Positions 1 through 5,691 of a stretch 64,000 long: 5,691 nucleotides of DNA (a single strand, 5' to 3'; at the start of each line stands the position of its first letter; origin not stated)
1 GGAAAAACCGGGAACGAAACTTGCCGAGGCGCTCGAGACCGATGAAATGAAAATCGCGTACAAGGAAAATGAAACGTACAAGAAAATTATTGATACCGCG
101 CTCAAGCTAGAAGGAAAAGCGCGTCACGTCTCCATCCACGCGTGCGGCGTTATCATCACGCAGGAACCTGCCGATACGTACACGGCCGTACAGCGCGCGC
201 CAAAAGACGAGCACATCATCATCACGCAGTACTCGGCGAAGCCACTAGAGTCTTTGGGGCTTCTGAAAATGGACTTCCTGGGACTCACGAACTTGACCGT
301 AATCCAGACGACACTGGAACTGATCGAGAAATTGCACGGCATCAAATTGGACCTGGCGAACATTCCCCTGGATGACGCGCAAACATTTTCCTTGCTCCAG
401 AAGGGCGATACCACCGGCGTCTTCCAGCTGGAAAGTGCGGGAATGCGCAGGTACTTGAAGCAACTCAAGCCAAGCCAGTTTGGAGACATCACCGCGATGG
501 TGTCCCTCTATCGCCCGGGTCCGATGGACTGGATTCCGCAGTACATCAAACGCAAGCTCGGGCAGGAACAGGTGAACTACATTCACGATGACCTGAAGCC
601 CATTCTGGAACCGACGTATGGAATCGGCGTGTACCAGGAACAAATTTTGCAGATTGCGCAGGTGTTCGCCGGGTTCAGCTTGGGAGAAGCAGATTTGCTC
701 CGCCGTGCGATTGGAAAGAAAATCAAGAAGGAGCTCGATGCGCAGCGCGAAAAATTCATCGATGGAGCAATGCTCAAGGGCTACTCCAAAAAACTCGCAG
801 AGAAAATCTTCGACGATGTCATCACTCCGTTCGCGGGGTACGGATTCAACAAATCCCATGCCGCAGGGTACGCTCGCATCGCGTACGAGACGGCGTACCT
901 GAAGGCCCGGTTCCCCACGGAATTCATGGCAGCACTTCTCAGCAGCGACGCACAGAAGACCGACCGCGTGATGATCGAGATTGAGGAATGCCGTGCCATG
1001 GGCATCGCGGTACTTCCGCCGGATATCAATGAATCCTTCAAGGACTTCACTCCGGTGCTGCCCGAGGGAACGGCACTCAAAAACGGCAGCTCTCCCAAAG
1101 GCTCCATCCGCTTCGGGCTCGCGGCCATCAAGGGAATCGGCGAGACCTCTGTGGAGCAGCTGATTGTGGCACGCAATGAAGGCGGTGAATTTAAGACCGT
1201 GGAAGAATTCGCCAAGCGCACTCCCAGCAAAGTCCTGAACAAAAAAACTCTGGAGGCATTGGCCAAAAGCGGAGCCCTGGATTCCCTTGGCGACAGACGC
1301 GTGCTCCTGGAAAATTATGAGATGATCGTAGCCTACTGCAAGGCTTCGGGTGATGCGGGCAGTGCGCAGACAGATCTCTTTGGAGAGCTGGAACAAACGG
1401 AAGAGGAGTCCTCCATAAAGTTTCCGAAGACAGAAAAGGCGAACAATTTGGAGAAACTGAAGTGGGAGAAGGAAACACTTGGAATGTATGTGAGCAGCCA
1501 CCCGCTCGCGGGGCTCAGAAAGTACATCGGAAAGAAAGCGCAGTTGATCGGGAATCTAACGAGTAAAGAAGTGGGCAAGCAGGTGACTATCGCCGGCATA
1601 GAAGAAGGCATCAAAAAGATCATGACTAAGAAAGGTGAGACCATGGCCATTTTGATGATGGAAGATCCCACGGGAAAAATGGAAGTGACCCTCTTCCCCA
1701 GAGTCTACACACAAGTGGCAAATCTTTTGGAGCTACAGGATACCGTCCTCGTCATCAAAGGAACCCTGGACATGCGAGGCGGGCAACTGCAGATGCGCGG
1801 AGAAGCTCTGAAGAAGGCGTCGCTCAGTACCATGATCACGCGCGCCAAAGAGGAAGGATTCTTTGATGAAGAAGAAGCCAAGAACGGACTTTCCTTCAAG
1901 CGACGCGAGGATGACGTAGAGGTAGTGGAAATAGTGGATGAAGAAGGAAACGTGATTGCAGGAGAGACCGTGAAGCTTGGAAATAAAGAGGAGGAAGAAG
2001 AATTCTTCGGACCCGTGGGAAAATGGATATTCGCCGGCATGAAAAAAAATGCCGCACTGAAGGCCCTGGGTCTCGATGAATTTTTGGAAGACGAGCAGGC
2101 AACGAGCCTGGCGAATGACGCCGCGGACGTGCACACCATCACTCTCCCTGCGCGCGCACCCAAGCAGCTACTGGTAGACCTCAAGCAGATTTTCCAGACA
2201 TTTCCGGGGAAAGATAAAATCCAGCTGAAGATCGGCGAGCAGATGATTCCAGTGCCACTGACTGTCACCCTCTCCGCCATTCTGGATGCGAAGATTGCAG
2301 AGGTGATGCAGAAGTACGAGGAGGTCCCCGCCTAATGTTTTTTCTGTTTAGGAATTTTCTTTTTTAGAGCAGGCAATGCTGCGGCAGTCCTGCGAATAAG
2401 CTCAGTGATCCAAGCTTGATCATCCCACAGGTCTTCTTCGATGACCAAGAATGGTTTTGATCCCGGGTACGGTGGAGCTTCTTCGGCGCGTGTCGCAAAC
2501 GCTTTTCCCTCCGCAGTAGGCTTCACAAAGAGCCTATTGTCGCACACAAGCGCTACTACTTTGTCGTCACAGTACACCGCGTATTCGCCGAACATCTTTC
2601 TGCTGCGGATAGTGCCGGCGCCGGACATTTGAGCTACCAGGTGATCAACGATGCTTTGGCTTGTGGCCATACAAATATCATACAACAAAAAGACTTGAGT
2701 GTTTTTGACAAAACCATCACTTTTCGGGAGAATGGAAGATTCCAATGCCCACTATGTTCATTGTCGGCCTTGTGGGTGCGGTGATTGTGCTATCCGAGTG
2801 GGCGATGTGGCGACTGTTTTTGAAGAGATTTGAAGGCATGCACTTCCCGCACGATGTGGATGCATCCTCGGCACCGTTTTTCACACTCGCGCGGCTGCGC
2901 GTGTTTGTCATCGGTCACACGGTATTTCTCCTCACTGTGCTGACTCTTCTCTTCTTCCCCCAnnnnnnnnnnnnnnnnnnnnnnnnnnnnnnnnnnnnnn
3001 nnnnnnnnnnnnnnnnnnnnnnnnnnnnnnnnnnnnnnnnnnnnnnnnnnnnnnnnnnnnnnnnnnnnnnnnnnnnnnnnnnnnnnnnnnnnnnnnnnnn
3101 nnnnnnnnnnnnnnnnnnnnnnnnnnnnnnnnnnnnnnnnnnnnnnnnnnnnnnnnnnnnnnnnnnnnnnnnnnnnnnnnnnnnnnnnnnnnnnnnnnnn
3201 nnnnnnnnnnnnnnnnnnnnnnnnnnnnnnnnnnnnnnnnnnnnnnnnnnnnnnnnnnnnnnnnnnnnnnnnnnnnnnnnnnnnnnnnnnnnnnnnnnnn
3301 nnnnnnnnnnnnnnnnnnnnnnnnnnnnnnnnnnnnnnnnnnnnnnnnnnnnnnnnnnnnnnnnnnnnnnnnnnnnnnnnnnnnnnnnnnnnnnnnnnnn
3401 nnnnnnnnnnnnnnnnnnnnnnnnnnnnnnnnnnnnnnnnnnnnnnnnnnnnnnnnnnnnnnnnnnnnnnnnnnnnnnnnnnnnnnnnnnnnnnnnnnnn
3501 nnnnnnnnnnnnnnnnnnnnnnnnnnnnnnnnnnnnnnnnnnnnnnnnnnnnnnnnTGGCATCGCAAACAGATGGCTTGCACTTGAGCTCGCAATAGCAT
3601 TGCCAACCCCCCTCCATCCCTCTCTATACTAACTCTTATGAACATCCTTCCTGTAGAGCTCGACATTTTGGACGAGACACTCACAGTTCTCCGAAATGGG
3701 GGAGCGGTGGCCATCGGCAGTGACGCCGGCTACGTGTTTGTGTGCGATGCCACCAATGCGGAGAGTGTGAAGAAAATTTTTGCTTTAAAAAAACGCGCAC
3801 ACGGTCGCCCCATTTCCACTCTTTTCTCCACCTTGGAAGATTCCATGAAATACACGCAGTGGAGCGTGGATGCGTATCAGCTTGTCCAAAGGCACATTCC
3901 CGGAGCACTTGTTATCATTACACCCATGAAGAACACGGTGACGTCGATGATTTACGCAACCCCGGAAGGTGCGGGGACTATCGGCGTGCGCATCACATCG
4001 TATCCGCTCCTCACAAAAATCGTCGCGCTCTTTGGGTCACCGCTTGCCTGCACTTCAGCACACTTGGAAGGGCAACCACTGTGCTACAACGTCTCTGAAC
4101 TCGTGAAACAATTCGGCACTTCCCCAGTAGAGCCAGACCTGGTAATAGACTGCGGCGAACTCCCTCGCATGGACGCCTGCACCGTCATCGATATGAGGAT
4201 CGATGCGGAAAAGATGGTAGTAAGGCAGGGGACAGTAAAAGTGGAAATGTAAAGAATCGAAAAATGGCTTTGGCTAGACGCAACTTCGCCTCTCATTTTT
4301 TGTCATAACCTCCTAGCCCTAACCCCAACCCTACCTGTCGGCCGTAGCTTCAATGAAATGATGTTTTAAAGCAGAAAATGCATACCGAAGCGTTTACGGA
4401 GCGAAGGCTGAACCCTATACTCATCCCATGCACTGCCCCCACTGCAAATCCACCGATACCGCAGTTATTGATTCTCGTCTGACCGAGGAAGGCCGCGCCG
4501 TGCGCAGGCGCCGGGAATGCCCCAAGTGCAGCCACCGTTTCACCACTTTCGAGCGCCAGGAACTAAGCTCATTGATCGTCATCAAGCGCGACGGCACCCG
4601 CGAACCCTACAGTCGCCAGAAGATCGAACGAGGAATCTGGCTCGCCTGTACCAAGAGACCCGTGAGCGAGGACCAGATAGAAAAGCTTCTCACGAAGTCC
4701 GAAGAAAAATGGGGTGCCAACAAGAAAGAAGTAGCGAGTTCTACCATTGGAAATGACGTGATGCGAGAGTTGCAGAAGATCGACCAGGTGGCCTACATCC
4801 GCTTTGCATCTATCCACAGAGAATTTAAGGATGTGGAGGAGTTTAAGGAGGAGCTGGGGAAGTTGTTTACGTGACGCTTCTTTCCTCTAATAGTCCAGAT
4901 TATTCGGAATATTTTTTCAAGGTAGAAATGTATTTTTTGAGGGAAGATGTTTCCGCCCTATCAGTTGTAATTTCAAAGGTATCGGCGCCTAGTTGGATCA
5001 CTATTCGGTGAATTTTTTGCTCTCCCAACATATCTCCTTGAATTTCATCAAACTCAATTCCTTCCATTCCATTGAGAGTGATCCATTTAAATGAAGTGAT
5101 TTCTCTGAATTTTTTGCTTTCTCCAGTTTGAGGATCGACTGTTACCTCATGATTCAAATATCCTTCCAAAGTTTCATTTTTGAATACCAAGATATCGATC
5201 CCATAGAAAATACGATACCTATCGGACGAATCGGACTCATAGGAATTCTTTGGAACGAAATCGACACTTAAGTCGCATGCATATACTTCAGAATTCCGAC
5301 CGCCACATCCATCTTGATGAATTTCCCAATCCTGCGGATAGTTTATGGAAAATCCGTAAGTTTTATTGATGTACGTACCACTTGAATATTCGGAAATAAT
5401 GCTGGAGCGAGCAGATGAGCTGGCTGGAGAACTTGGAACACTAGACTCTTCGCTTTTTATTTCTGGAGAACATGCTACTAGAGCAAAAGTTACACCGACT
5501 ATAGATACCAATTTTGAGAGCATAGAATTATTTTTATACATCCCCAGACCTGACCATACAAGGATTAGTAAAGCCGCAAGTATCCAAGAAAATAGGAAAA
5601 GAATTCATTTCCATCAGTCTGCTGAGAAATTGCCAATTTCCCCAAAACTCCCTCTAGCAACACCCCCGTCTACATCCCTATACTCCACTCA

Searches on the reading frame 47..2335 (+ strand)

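Call 94: search_protein_families(library=pfam, proteins=[window:47-2335:+], max_evalue=0.001)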
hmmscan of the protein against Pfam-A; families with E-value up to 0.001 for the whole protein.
window:47-2335:+ (762 aa): 5 families
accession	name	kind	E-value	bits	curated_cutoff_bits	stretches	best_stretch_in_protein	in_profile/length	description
PF17657.6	DNA_pol3_finger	-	1.2e-65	220.3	22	1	82-242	1-163/166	Bacterial DNA polymerase III alpha subunit finger domain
PF14579.12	HHH_6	-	7.4e-28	97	25.6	1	319-418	1-87/90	Helix-hairpin-helix motif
PF07733.18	DNA_pol3_alpha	-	8.6e-19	68.6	23.9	1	4-79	186-260/260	Bacterial DNA polymerase III alpha NTPase domain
PF01336.31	tRNA_anti-codon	-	6.7e-08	32.8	27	1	513-588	1-72/75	OB-fold nucleic acid binding domain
PF12836.13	HHH_3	-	0.00061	20.3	27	0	358-407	16-62/65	Helix-hairpin-helix motif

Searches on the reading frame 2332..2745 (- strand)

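Call 95: search_protein_families(library=pfam, proteins=[window:2332-2745:-], max_evalue=0.001)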
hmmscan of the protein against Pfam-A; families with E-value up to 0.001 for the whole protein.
window:2332-2745:- (137 aa): 1 family
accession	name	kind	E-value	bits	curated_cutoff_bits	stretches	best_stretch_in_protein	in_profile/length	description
PF04993.18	TfoX_N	-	3e-18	66.2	30.1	1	39-123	2-90/91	TfoX N-terminal domain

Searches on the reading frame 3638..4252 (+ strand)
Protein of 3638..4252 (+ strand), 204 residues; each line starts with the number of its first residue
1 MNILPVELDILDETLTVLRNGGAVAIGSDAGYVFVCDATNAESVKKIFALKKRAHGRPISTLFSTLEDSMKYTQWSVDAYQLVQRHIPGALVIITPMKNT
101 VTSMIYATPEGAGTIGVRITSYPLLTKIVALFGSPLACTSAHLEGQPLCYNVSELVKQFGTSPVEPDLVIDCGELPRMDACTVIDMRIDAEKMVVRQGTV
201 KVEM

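Call 72: find_encoding_contigs(protein=window:3638-4252:+, flank=10000, max_places=3)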
Protein window:3638-4252:+ (204 aa): 1 contig read that carries it; 1 place shown.
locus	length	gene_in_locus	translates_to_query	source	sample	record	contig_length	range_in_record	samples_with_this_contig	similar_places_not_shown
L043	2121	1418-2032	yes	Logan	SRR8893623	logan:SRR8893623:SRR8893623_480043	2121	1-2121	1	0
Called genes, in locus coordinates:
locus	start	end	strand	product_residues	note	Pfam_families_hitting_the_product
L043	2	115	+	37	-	?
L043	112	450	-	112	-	PF04993:TfoX_N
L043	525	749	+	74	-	-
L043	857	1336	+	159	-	-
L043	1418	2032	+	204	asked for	PF01300:Sua5_yciO_yrdC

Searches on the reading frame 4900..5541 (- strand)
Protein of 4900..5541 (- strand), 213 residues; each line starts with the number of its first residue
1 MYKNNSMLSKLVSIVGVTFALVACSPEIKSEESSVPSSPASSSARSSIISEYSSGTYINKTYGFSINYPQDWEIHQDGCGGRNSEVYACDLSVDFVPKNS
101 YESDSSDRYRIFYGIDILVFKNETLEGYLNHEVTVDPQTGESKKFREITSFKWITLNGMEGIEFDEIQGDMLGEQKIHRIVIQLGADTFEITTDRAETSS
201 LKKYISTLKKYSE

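Call 94: search_protein_families(library=pfam, proteins=[window:4900-5541:-], max_evalue=0.001)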
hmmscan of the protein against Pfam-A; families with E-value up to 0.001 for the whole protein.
window:4900-5541:- (213 aa): 1 family
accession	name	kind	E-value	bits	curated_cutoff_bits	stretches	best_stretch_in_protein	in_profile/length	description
PF18933.6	PsbP_2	-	5e-05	23.8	27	1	53-164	43-134/184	PsbP-like protein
